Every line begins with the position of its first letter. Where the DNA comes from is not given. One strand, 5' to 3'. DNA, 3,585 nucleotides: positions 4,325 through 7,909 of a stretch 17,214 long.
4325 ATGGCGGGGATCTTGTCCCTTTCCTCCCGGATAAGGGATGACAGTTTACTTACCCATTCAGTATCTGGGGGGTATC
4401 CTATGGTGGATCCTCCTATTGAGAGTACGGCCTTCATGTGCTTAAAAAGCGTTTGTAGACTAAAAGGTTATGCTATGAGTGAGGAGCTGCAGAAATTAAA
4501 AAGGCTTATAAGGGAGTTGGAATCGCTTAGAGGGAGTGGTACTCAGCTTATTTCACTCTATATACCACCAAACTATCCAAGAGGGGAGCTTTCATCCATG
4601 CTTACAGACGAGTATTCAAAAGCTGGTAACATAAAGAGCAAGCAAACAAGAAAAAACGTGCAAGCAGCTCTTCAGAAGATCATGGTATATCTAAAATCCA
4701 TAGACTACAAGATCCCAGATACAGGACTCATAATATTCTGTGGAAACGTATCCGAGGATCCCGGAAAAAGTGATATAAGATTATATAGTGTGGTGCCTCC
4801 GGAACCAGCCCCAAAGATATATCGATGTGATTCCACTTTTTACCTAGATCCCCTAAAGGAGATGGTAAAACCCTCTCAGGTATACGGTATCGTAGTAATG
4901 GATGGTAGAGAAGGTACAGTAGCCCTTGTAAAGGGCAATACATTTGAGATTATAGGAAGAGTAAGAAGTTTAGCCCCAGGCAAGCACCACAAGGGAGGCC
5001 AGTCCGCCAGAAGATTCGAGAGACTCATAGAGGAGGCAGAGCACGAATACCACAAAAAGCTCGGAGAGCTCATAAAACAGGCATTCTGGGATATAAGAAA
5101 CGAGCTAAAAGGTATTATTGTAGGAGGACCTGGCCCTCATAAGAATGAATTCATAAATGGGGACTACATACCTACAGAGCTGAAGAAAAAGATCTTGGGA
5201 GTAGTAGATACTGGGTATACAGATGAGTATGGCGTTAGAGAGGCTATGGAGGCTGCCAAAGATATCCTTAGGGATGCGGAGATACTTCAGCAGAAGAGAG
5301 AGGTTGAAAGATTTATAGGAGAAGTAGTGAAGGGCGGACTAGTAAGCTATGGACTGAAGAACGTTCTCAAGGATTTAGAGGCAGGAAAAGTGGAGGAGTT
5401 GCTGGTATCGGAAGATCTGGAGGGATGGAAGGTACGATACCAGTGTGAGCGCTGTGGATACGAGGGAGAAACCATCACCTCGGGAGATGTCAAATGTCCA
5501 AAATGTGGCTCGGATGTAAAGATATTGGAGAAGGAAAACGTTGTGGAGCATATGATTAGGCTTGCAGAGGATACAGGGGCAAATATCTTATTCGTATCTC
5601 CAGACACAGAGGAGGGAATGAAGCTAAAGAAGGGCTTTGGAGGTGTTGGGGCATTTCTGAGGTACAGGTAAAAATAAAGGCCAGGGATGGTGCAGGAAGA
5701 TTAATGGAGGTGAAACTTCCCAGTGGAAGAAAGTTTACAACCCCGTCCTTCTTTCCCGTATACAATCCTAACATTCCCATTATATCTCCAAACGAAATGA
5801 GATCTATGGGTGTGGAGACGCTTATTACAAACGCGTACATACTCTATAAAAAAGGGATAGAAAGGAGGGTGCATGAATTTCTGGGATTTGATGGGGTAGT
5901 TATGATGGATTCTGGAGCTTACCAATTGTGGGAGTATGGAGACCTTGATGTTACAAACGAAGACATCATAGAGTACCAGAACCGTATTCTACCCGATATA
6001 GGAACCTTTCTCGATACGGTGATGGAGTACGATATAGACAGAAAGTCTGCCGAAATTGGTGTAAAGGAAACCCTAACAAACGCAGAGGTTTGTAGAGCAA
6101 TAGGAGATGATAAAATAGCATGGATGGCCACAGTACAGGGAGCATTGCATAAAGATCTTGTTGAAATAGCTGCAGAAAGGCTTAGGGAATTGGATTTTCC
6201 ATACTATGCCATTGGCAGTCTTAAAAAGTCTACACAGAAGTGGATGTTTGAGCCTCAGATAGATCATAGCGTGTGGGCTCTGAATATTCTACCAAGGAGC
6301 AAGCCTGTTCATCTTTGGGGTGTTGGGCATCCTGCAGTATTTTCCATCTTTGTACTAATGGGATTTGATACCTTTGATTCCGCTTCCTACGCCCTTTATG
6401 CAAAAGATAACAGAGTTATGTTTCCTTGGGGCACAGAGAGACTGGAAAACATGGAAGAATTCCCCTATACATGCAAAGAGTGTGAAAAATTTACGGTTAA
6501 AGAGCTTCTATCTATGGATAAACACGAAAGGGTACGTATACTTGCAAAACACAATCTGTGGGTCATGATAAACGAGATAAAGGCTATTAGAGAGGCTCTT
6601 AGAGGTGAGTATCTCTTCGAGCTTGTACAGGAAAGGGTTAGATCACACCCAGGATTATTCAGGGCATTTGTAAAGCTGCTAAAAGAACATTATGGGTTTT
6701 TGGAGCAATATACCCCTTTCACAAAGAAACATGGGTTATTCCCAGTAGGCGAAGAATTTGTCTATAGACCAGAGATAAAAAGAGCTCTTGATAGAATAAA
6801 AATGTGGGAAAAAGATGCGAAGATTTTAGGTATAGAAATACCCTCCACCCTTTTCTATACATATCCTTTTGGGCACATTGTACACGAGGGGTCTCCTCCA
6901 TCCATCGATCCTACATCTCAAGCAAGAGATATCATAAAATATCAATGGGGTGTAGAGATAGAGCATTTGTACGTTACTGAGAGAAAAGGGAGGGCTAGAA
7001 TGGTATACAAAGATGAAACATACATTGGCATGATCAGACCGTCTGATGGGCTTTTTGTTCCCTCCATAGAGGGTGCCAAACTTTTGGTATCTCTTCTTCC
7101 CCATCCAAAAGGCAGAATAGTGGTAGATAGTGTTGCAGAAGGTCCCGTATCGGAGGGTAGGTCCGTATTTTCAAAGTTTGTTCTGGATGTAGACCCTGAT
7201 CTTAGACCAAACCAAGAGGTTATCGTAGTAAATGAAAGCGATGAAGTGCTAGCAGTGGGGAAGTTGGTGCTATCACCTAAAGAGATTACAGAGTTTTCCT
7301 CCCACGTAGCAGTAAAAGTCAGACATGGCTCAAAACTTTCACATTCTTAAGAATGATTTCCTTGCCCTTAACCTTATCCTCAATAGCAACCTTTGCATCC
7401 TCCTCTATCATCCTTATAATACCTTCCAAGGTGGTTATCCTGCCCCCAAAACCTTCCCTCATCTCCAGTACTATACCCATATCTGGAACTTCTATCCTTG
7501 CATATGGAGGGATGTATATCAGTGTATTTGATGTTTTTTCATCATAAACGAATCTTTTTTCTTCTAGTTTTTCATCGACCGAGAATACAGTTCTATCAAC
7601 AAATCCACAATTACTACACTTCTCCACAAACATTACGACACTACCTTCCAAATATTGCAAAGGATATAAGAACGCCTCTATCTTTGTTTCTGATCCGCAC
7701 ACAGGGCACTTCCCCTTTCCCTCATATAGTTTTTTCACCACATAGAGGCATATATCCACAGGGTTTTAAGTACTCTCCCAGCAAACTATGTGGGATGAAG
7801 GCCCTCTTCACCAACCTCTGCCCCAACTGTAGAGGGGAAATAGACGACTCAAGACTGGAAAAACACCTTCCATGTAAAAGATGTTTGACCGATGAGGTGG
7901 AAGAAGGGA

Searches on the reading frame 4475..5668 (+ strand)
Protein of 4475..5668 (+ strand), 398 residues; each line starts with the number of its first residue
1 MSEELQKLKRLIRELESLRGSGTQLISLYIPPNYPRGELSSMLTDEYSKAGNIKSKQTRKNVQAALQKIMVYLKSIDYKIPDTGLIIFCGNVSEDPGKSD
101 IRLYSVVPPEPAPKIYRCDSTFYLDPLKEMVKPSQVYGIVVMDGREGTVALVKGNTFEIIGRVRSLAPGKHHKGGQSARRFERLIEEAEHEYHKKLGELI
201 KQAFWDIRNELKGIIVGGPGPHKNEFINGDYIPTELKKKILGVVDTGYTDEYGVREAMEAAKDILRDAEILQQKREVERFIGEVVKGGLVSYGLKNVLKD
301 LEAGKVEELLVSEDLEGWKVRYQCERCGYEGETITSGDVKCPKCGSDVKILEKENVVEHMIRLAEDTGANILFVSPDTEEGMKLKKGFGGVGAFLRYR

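Call 58: list_cluster_members(proteins=[window:4475-5668:+, window:11416-11679:+, window:3784-4437:-, window:1024-1947:-, window:11671-12153:-, P0016, P0012, P0014, P0023])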
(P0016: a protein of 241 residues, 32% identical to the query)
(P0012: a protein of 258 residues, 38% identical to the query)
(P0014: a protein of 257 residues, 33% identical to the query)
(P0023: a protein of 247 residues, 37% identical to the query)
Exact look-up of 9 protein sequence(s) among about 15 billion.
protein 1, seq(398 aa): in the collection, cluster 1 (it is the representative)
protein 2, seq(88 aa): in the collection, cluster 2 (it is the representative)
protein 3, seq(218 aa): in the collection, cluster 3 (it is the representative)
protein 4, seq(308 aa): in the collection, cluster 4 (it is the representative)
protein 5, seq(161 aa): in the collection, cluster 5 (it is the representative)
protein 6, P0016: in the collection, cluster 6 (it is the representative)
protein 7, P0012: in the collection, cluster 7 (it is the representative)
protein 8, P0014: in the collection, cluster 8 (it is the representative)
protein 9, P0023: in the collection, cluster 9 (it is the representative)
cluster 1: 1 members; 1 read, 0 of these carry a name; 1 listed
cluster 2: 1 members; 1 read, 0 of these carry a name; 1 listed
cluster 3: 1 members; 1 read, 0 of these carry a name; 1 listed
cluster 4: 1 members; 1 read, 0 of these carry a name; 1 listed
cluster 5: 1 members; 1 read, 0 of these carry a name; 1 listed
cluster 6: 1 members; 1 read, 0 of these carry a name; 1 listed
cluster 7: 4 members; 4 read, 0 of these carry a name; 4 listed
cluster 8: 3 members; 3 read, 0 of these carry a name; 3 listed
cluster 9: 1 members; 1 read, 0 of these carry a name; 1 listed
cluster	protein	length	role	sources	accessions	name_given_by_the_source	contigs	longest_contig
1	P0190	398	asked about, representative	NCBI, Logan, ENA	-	-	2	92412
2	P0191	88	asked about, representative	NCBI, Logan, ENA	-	-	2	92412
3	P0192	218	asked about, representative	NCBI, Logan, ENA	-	-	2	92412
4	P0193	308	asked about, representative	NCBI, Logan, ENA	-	-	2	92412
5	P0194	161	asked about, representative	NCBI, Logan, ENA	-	-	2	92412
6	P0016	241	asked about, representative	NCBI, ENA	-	-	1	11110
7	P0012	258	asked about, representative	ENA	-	-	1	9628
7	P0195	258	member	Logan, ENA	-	-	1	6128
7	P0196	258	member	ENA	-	-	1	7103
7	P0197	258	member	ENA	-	-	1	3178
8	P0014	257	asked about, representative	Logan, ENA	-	-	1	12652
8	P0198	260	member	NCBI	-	-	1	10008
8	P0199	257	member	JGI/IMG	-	-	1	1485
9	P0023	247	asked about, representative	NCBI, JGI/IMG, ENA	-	-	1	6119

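Call 66: find_homologous_proteins(query=P0190, max_evalue=1e-60)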
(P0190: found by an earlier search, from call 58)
Query P0190 (398 aa): 4784 proteins with E <= 1e-60 among 8000 candidates; the best 120 are listed.
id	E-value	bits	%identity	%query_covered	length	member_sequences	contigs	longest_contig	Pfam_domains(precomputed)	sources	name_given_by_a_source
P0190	1.1e-263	892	100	100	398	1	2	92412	PF03465.21,PF03464.21,PF18854.7,PF03463.21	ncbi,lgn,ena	-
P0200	1.9e-213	727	78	100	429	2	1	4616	PF03465.21,PF03464.21,PF18854.7,PF21344.4,PF03463.21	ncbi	-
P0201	2.6e-210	716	77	100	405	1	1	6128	PF03465.21,PF03464.21,PF18854.7,PF03463.21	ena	-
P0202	2.9e-208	710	76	100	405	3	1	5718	PF03465.21,PF03464.21,PF18854.7,PF03463.21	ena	-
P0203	1.7e-207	707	76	100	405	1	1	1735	PF03465.21,PF03464.21,PF18854.7,PF03463.21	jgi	jgi:peptide chain release factor subunit 1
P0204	2.4e-207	707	76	100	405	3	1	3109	PF03465.21,PF03464.21,PF18854.7,PF03463.21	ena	-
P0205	1.1e-203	695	75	99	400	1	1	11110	PF03465.21,PF03464.21,PF18854.7,PF09723.16,PF03463.21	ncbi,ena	-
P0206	3.4e-200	683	74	99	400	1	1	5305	PF03465.21,PF03464.21,PF18854.7,PF03463.21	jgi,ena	-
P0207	1.4e-188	645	80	87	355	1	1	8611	PF03465.21,PF03464.21,PF18854.7,PF03463.21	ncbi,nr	ncbi:MAG: peptide chain release factor 1, partial [Candidatus Diapherotrites archaeon]|nr:peptide ch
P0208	2.5e-179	614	67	98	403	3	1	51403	PF03465.21,PF03464.21,PF18854.7,PF18859.7,PF09723.16,PF03463.21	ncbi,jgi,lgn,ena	-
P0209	6.4e-175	600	65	98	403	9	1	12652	PF03465.21,PF03464.21,PF18854.7,PF18859.7,PF09723.16,PF03463.21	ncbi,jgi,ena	-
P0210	1.2e-171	589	65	98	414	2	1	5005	PF03465.21,PF03464.21,PF18854.7,PF18859.7,PF03463.21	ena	-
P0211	2.2e-171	588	64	98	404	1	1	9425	PF03465.21,PF03464.21,PF18854.7,PF18859.7,PF03463.21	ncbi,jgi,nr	ncbi:MAG: peptide chain release factor 1 [Candidatus Diapherotrites archaeon]|nr:peptide chain relea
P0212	3.0e-171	588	65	98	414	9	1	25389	PF03465.21,PF03464.21,PF18854.7,PF18859.7,PF03463.21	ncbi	-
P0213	4.0e-170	584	63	98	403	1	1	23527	PF03465.21,PF03464.21,PF18854.7,PF18859.7,PF03463.21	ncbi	-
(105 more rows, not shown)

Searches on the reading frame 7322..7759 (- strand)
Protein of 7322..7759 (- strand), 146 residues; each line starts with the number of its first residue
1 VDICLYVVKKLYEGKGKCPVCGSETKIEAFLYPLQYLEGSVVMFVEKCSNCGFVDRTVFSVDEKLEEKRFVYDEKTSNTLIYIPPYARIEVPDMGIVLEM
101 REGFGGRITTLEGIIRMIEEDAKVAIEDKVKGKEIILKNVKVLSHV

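Call 60: search_protein_families(library=pfam, proteins=[window:7322-7759:-], max_evalue=0.01)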
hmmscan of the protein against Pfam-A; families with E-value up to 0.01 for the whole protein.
window:7322-7759:- (146 aa): 2 families
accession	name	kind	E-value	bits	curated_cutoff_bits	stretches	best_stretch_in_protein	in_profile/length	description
PF22794.1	jr-ZPR1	-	0.00033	21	27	1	86-127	12-50/125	ZPR1 jelly-roll domain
PF19769.4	CPxCG_zf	-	0.003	17.8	27.2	1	18-113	1-89/183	CPxCG-related zinc finger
